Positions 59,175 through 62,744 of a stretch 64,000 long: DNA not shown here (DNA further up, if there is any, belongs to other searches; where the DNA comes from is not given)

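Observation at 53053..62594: Three consecutive giant low-complexity (prion-like Q/N/G/Y) virion proteins carrying zinc ribbons, an HExxH motif and a shared (K/R)YGG C-terminal element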

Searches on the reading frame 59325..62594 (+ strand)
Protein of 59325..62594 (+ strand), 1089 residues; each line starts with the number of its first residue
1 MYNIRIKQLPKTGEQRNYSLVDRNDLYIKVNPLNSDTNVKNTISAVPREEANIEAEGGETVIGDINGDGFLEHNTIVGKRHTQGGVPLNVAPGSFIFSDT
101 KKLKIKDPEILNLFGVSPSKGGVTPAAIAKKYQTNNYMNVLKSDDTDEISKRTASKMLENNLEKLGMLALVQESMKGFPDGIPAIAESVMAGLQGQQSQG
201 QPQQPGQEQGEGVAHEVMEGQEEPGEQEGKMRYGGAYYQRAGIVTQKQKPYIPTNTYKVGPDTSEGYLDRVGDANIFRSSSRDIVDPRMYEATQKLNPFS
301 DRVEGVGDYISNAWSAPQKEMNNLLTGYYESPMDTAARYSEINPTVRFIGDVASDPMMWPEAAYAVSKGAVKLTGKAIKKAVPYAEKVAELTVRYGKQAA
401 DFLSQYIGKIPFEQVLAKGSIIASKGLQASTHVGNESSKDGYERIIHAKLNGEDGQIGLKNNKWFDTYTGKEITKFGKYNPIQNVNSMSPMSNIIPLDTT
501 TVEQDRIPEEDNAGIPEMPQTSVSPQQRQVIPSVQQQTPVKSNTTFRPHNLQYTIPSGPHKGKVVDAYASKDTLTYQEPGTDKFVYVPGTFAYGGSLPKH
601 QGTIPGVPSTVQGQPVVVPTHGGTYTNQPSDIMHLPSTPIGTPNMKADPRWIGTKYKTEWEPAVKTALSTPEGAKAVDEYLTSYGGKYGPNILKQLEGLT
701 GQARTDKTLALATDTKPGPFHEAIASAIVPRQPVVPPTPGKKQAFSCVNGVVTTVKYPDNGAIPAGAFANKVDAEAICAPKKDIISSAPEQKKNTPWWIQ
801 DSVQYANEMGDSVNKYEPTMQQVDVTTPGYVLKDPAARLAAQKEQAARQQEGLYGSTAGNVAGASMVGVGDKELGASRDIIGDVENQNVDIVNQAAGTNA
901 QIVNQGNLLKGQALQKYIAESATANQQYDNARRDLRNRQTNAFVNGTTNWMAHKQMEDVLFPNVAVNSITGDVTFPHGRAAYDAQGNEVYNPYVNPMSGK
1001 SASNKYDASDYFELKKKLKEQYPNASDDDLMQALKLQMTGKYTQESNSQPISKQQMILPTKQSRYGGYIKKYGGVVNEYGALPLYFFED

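Call 5: search_protein_families(library=pfam, proteins=[window:59325-62594:+], max_evalue=0.1)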
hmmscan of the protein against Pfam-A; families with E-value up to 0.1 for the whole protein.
window:59325-62594:+ (1089 aa): 0 families

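Call 6: search_protein_families(library=phrogs, proteins=[window:59325-62594:+], max_evalue=0.01)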
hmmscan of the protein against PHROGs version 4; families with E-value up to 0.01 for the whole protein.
window:59325-62594:+ (1089 aa): 0 families

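Call 12: find_homologous_proteins(query=window:59325-62594:+)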
Query window:59325-62594:+ (1089 aa): 1375 proteins with E <= 0.001 among 8000 candidates; the best 120 are listed.
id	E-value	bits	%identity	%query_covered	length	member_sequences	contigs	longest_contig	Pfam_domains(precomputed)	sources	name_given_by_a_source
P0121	0.0e+0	2473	100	100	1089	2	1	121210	-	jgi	-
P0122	5.1e-295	1000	62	56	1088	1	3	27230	-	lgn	-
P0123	7.2e-274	930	61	33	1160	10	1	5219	-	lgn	-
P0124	8.3e-272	923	57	56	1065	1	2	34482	-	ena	-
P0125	1.5e-262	892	54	59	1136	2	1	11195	-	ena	-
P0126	4.1e-262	891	67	40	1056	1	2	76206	-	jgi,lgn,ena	jgi:hypothetical protein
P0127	4.9e-260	884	56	56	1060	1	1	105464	-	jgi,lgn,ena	-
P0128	1.5e-259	883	67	44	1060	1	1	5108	-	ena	-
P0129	1.0e-252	860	46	49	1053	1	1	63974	-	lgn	-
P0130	1.0e-243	830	82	22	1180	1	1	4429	-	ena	-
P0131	1.2e-241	823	80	23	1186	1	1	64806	-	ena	-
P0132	1.3e-239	817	45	49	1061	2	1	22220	-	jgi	-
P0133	2.1e-239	816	42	49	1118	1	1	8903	-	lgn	-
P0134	4.2e-234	798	41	56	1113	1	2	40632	-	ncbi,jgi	jgi:hypothetical protein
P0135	5.3e-228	778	79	23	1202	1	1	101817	-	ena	-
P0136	6.1e-227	775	80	23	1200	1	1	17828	-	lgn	-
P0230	1.0e-105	373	70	17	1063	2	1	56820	-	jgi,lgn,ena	-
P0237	3.3e-102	362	56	20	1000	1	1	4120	-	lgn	-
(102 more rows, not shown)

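Call 13: search_dna_similar(query=window:59325-62594:+, collection=phages, mode=protein, max_rows=25)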
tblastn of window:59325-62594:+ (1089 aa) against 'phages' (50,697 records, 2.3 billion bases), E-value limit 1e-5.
No match.

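Call 22: search_solved_structures(query=window:59325-62594:+, max_evalue=1)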
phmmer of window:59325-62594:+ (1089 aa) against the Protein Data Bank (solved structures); distinct sequences matched with E-value up to 1: 0.

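Call 33: find_encoding_contigs(protein=P0121, flank=10000, max_places=3)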
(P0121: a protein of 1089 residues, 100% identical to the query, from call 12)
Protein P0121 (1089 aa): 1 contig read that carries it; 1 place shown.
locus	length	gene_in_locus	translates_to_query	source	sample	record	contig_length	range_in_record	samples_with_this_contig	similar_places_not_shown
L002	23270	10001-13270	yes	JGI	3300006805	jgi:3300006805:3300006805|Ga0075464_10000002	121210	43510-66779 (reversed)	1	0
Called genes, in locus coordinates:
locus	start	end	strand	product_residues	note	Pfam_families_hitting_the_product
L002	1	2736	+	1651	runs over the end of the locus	PF19081:Ig_7 (weak), PF09603:Fib_succ_major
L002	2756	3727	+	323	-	-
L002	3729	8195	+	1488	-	-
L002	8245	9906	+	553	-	-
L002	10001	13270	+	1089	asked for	-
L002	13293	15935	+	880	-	-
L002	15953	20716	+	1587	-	-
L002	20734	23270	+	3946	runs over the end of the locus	-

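Call 38: search_protein_families(library=pfam, proteins=[window:59325-62594:+, L002:13293-15935:+, L002:15953-20716:+], max_evalue=5)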
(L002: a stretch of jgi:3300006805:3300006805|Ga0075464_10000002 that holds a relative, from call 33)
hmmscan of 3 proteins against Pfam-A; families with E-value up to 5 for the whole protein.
window:59325-62594:+ (1089 aa): 0 families

L002:13293-15935:+ (880 aa): 2 families
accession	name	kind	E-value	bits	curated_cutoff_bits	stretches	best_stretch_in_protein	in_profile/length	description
PF12479.13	DUF3698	-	0.044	14.7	25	1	566-598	31-63/107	Protein of unknown function (DUF3698)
PF20920.2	DAXX_hist_bd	-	0.071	13.4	27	1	52-109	7-64/84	Death domain-associated protein 6, histone binding domain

L002:15953-20716:+ (1587 aa): 3 families
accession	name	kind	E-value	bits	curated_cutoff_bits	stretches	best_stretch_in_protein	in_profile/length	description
PF22225.1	RavZ_C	-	0.027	15.4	27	1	1534-1568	32-66/101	RavZ C-terminal PI3P-binding domain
PF09954.14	DUF2188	-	0.056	14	22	1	1219-1249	7-37/62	Uncharacterized protein conserved in bacteria (DUF2188)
PF18035.6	Bap31_Bap29_C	-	0.61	10.6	30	1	882-898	19-35/52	Bap31/Bap29 cytoplasmic coiled-coil domain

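Call 57: predict_structure(alignment_id=A1)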
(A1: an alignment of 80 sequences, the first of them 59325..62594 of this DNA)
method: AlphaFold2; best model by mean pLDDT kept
length: 1089 residues; sequences in the alignment: 80
mean_pLDDT: 64.1   pTM: 0.32
mean pLDDT of the five models: 64.1, 62.8, 62.6, 62.1, 60.1
residues with pLDDT >= 90: 192; 70-90: 355; 50-70: 126; < 50: 416
segments of 3 or more residues with pLDDT < 50: 1-8, 12-37, 181-183, 185-285, 325-379, 428-438, 478-547, 589-653, 732-739, 782-786, 995-1007, 1042-1089
pLDDT, mean of each block of 10 residues (from residue 1): 45 43 39 44 82 89 86 89 86 91 93 93 95 91 89 91 94 78 45 35 31 28 30 30 30 35 43 44 51 58 56 56 48 47 40 32 33 39 73 77 81 80 58 40 84 86 91 71 35 30 31 33 35 35 41 81 82 76 67 35 36 29 28 29 32 57 83 82 69 84 86 74 75 45 87 90 91 86 54 84 94 92 88 86 84 66 63 82 88 90 93 94 94 95 94 87 86 73 64 48 48 83 85 75 43 35 34 36 32
secondary structure, 60 per line:
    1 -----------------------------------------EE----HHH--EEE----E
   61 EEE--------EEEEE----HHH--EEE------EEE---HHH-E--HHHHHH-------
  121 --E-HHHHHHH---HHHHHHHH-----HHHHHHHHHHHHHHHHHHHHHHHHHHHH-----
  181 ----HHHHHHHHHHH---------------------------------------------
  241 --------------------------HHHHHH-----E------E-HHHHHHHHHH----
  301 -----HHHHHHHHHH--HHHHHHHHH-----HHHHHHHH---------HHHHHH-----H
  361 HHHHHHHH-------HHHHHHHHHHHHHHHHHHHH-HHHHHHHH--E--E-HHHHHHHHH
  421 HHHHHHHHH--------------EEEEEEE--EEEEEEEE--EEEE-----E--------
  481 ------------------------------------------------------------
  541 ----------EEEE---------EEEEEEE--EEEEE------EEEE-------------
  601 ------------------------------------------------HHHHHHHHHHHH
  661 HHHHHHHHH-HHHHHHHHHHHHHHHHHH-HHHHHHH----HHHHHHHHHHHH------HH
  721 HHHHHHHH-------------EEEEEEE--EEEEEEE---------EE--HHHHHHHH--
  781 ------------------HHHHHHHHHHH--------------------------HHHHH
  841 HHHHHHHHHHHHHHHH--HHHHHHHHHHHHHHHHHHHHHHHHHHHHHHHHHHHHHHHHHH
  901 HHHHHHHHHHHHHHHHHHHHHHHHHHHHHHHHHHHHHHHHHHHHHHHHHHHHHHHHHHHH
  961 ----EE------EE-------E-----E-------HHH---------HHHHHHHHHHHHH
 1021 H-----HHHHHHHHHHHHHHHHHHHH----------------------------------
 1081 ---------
elements in order (helices of 4 or more, strands of 3 or more residues): E53-55 E60-63 E72-76 E86-88 E95-97 H108-113 H125-131 H135-142 H148-175 H185-195 H267-272 H287-296 H306-315 H318-326 H332-339 H349-354 H360-368 H376-395 H397-404 H412-429 E444-450 E453-460 E463-466 E551-554 E564-570 E573-577 E584-587 H649-669 H671-688 H690-696 H701-712 H719-728 E742-748 E751-757 H771-778 H799-809 H836-856 H859-960 H1008-1021 H1027-1046

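Call 60: fold_search(model_id=the predicted structure, library=pdb)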
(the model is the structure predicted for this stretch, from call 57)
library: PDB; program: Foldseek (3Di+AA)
matches with E <= 10: 27; with E <= 0.001: 0
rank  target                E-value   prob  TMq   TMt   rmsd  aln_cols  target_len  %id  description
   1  5ukm_A                3.0e+00  0.10  0.03  0.05  11.7        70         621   10  bovine GRK2 in complex with human Gbetagamma subunits and CCG258208 (14as) (released 2017-04-12)
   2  9rkv_G                3.5e+00  0.02  0.03  0.09  30.3       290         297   10  Agrobacterium phage 7-7-1 tail fibers (released 2025-12-10)
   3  7k7l_A                3.7e+00  0.08  0.03  0.05  12.7        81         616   10  Structure of a hit for G Protein Coupled Receptor Kinase 2 (GRK2) Inhibitor for the Potential Treatment of Heart Failu (released 2020-10-28)
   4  7z4b_EA               3.7e+00  0.02  0.04  0.11  68.2       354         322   12  Bacteriophage SU10 virion (C1) (released 2022-12-28)
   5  5tzs_5                4.1e+00  0.07  0.03  0.13  19.1       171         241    8  Architecture of the yeast small subunit processome (released 2016-12-21)
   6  1mwk_A                4.3e+00  0.06  0.05  0.15  12.4       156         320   12  ParM from plasmid R1 APO form (released 2003-01-28)
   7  7unc_Z                5.0e+00  0.21  0.03  0.10  16.7        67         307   21  Pol II-DSIF-SPT6-PAF1c-TFIIS complex with rewrapped nucleosome (released 2022-10-19)
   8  7vq3_A                5.5e+00  0.03  0.05  0.10  19.4       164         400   12  The apo-state AtALMT1 structures at pH 5 (ALMT1apo/pH5) (released 2021-12-01)
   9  9tvu_U                6.1e+00  0.11  0.03  0.18   9.7        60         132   15  Structure of the Chlamydomonas reinhardtii chlororibosome (released 2026-02-18)
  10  9ijw_MODEL_1_A        6.8e+00  0.38  0.03  0.46   2.9        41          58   22  Serine protease inhibitor HCIQ2c1 from Heteractis crispa with TRPA1 mediated antinociceptive activity (released 2024-12-11)
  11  9n69_A                7.1e+00  0.02  0.04  0.06  22.0       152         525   14  Structure of the retron IA complex with HNH nuclease in the "down" orientation (released 2025-04-23)
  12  9mlc_Z                7.5e+00  0.18  0.03  0.06  10.7        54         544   22  Pol II-DSIF-SPT6-PAF1c-TFIIS-IWS1-ELOF1-LEDGF-nucleosome activated elongation complex Composite map T (released 2026-01-21)
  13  8zah_B                7.5e+00  0.09  0.05  0.15   6.9        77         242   18  Crystal structure of the channel protein CorA from Campylobacter jejuni (released 2024-06-19)
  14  2pvq                  7.5e+00  0.04  0.05  0.17  11.2       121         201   13  Crystal structure of Ochrobactrum anthropi glutathione transferase Cys10Ala mutant with glutathione bound at the H-site (released 2008-01-15)
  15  9n6c_D                7.5e+00  0.03  0.03  0.07  19.5       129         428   14  Structure of the Retron IA Complex without the HNH Nuclease (released 2025-04-23)
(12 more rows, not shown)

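Call 61: search_solved_structures(query=A1, max_evalue=10, show_alignments=2)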
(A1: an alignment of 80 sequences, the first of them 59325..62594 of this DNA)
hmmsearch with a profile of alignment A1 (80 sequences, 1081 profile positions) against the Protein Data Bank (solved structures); distinct sequences matched with E-value up to 10: 0.

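Call 84: find_related_loci(query=A1, collection=viral_contigs, flank=6000)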
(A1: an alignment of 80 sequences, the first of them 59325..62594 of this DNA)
Query A1 (1089 aa) in viral_contigs; peptide patterns used: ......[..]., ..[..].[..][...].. (x = any residue, [..] = any of these).
368 stretches matched a pattern; 202 encode a relative of the query (tblastn E <= 1e-3); the best 80 are kept; 80 distinct loci.
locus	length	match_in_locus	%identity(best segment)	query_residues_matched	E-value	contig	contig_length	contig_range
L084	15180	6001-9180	56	1-1089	0e+0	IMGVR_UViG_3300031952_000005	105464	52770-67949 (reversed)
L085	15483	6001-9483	90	1-1089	2e-131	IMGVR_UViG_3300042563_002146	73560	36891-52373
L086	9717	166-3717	77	1-1089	1e-117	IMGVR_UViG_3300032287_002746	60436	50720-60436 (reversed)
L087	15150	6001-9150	77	1-1089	3e-113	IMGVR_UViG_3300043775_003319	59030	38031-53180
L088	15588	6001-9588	77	1-1089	4e-111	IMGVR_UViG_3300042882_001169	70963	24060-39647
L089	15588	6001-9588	77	1-1089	4e-111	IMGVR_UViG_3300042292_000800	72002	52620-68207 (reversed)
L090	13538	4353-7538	67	1-1004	2e-90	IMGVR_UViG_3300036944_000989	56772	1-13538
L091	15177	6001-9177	60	1-993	5e-84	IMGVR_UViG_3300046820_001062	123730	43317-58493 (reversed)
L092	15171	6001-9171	63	1-993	7e-80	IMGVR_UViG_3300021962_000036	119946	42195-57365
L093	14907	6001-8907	62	1-1004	1e-78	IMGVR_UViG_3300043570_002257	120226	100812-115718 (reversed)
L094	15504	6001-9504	70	1-1003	2e-78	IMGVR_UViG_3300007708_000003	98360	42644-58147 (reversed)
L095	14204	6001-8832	72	1-1003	2e-77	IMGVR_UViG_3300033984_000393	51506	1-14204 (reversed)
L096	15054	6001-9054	60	1-1047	1e-75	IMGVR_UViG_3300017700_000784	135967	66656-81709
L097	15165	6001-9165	64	1-1085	1e-72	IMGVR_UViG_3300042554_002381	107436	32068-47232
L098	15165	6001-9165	64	1-1085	1e-72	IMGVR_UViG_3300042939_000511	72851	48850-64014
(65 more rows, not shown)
